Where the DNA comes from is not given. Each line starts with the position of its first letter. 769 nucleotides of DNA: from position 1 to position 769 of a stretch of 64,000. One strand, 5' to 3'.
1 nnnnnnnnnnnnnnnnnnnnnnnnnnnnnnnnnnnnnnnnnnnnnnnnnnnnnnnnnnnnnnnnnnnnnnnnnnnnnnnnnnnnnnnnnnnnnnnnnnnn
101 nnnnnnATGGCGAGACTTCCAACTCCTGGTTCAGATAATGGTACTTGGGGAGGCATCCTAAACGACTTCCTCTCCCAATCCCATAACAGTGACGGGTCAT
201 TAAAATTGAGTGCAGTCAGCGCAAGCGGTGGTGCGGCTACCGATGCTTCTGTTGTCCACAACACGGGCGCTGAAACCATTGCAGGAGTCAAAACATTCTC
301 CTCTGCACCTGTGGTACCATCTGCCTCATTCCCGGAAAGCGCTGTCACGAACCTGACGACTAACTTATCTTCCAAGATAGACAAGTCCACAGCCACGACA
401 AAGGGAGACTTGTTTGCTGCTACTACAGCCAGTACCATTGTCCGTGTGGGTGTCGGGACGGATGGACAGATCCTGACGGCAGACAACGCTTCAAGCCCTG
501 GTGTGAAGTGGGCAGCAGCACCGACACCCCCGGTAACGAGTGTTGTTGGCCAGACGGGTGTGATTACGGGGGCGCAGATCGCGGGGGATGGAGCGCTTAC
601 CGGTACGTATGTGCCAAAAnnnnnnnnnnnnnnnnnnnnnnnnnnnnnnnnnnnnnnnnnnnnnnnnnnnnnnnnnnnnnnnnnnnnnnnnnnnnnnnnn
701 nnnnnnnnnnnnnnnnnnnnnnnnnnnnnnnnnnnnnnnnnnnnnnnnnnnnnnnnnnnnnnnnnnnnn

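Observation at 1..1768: GC-rich foreign gene: tail-fibre-like N-terminus fused to an SGNH esterase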

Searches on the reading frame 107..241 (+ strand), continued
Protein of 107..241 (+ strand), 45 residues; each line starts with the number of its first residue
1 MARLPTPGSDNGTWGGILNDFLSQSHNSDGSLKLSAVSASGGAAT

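Call 107: search_protein_families(library=pfam, proteins=[L140:10001-11362:+, L140:11369-12961:+, L145:1630-5502:+, L143:7868-8488:+], max_evalue=0.01)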
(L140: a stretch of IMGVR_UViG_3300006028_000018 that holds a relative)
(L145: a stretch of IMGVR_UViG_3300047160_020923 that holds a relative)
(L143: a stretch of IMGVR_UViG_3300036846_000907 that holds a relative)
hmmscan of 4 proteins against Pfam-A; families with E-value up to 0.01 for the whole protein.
L140:10001-11362:+ (454 aa): 2 families
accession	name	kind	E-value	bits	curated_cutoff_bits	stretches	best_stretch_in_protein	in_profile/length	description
PF12708.12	Pect-lyase_RHGA_epim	-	1.5e-15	58.1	27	1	36-258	1-194/213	Rhamnogalacturonase A/epimerase, pectate lyase-like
PF13229.12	Beta_helix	-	5.3e-06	26.6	25.9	1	204-363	2-156/158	Right handed beta helix region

L140:11369-12961:+ (531 aa): 0 families

L145:1630-5502:+ (1291 aa): 4 families
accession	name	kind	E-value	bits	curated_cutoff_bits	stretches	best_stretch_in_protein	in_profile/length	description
PF12708.12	Pect-lyase_RHGA_epim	-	2e-23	83.7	27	2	666-865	4-196/213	Rhamnogalacturonase A/epimerase, pectate lyase-like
PF13229.12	Beta_helix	-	9.8e-11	42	25.9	2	715-851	25-158/158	Right handed beta helix region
PF16190.11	E1_FCCH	-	1.3e-07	32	29.5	1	448-510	5-67/70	Ubiquitin-activating enzyme E1 FCCH domain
PF12218.14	End_N_terminal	-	0.00056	20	26.3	0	158-178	1-21/67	N terminal extension of bacteriophage endosialidase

L143:7868-8488:+ (207 aa): 0 families

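Call 108: find_homologous_proteins(query=A6, max_evalue=0.001)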
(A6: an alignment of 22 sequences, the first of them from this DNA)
Query A6 (22 sequences) (45 aa, profile of the alignment): 79 proteins with E <= 0.001 among 102 candidates.
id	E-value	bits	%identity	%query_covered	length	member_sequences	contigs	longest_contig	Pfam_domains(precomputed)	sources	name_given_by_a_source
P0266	3.8e-19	86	69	100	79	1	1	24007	-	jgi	jgi:hypothetical protein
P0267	9.9e-19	85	77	78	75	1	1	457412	-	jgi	jgi:hypothetical protein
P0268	1.0e-18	85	76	73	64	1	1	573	-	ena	-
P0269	1.6e-18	84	82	73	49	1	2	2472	-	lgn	-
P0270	2.5e-18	83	79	73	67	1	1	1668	-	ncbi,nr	ncbi:MAG TPA: hypothetical protein VGP12_00195, partial [Nitrosospira sp.]|nr:hypothetical protein [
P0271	2.6e-18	83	67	96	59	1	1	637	-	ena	-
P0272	2.8e-18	83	65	89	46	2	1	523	-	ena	-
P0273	3.4e-18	83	76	73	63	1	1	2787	-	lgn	-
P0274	1.2e-17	81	64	98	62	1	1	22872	-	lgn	-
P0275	1.4e-17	81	73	73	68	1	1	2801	-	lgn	-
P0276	1.4e-17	81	63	96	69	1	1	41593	-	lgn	-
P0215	1.6e-17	81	65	100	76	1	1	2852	-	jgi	jgi:hypothetical protein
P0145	2.1e-17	80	73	89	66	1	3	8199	-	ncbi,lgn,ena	-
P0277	2.4e-17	80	64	100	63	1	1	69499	-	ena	-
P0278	3.0e-17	80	60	89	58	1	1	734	-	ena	-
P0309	1.9e-15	74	60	96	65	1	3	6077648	-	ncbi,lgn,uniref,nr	ncbi:hypothetical protein MAGR_15980 [Mycolicibacterium agri]|uniref:Uncharacterized protein n=1 Tax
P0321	2.7e-14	71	53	100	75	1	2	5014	PF24243.2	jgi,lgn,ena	jgi:hypothetical protein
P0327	1.5e-13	68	77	67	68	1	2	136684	PF24243.2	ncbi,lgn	-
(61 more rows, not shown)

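Call 110: search_protein_families(library=pfam, proteins=[P0321, P0327, P0309], max_evalue=1)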
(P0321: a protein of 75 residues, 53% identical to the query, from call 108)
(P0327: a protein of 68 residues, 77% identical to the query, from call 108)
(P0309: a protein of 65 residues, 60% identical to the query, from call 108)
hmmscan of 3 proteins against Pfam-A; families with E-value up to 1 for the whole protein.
P0321 (75 aa): 3 families
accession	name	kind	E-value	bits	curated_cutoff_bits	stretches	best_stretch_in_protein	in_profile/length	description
PF24243.1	Phage_tail_C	-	3.8e-10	39.4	23.7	1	51-74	1-25/26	Phage tail tip domain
PF03831.20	YjdM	-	0.11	12.8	23.2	1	15-50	6-41/69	PhnA domain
PF03527.20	RHS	-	0.16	12.3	27.9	0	52-66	22-36/38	RHS protein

P0327 (68 aa): 1 family
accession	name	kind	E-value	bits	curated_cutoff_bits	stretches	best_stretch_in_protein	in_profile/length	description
PF24243.1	Phage_tail_C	-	4.9e-08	32.6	23.7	1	45-67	3-26/26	Phage tail tip domain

P0309 (65 aa): 0 families

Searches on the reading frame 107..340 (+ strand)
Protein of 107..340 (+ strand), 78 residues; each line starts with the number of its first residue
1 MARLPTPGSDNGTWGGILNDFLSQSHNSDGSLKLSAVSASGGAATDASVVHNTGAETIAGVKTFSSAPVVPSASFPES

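Call 110: search_protein_families(library=pfam, proteins=[window:107-340:+], max_evalue=1)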
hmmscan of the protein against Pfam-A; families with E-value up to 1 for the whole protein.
window:107-340:+ (78 aa): 2 families
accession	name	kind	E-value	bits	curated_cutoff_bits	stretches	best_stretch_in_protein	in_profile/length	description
PF18338.7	BppL_N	-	1.1e-08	34.7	25.8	1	45-68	1-24/25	Lower baseplate protein N-terminal domain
PF24107.1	DUF7382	-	0.06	13.7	27.4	1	31-65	21-55/65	Domain of unknown function (DUF7382)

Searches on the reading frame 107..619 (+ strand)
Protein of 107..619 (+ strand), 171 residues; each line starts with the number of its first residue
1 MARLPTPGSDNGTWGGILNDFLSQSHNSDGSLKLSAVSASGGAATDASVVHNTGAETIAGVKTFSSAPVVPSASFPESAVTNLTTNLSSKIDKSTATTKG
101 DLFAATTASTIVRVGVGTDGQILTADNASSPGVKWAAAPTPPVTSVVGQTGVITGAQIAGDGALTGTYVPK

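Call 23: find_related_loci(query=window:107-619:+, collection=viral_contigs, flank=10000)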
Query seq(171 aa) (171 aa) in viral_contigs; peptide patterns used: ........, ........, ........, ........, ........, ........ (x = any residue, [..] = any of these).
428 stretches matched a pattern; 143 encode a relative of the query (tblastn E <= 1e-3); the best 80 are kept; 80 distinct loci.
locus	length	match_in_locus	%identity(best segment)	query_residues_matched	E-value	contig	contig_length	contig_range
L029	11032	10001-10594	64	37-100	9e-17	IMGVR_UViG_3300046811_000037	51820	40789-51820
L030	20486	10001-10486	33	42-170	2e-12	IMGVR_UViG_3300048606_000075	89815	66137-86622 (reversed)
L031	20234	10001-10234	50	22-98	2e-12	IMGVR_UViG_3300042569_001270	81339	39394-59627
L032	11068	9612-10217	46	29-109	2e-11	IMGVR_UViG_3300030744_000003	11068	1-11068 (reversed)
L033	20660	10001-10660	52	23-136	3e-11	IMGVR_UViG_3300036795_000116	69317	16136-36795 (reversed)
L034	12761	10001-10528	71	35-72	3e-9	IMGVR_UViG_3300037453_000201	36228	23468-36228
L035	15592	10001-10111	65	48-84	2e-8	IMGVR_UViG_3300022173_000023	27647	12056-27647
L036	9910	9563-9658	66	44-75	2e-8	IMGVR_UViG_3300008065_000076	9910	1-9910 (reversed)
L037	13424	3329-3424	72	44-75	3e-8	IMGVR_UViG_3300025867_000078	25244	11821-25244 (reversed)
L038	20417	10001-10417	33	3-106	8e-8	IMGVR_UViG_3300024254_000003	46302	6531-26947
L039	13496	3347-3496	49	98-148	1e-7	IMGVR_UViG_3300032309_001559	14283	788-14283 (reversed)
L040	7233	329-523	44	93-158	1e-7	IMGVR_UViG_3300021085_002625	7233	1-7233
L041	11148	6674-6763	67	46-75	1e-7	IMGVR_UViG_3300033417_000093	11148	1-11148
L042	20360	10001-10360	32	22-145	1e-7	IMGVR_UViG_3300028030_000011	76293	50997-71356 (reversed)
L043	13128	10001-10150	49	98-148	2e-7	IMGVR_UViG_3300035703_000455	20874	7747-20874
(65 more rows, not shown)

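Call 63: search_solved_structures(query=A3, max_evalue=10, show_alignments=3)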
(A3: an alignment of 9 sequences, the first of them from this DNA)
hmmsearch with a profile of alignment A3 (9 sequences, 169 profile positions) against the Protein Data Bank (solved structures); distinct sequences matched with E-value up to 10: 10.
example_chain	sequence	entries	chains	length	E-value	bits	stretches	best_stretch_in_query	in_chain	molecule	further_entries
3d8m_A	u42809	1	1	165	0.0067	19.8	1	39-73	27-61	Baseplate protein, Receptor binding protein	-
4hem_A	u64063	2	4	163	0.014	18.8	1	39-71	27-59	BPP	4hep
3u6x_A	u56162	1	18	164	0.014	18.7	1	39-71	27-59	BPP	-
2f0c_A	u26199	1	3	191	0.014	18.7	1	27-71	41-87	Phage tp901-1 ORF49 (BPP)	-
3ejc_A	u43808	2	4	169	0.015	18.7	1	39-71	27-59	Baseplate protein (BPP) | Baseplate protein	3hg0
4v96_BA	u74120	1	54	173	0.015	18.6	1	39-71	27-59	BPP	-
3da0_A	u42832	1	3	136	0.03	17.6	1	46-73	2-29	Cleaved chimeric receptor binding protein from bacteriophages TP901-1 and p2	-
5e7f_G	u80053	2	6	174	0.38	14.1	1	43-69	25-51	Major structural protein 1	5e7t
5e7t_G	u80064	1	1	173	0.39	14.1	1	43-69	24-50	Major structural protein 1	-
2xzq_H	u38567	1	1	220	1.2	12.4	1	43-93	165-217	ANTI-NP MURINE GERMLINE MONOCLONAL ANTIBODY BBE6.12H3, HEAVY CHAIN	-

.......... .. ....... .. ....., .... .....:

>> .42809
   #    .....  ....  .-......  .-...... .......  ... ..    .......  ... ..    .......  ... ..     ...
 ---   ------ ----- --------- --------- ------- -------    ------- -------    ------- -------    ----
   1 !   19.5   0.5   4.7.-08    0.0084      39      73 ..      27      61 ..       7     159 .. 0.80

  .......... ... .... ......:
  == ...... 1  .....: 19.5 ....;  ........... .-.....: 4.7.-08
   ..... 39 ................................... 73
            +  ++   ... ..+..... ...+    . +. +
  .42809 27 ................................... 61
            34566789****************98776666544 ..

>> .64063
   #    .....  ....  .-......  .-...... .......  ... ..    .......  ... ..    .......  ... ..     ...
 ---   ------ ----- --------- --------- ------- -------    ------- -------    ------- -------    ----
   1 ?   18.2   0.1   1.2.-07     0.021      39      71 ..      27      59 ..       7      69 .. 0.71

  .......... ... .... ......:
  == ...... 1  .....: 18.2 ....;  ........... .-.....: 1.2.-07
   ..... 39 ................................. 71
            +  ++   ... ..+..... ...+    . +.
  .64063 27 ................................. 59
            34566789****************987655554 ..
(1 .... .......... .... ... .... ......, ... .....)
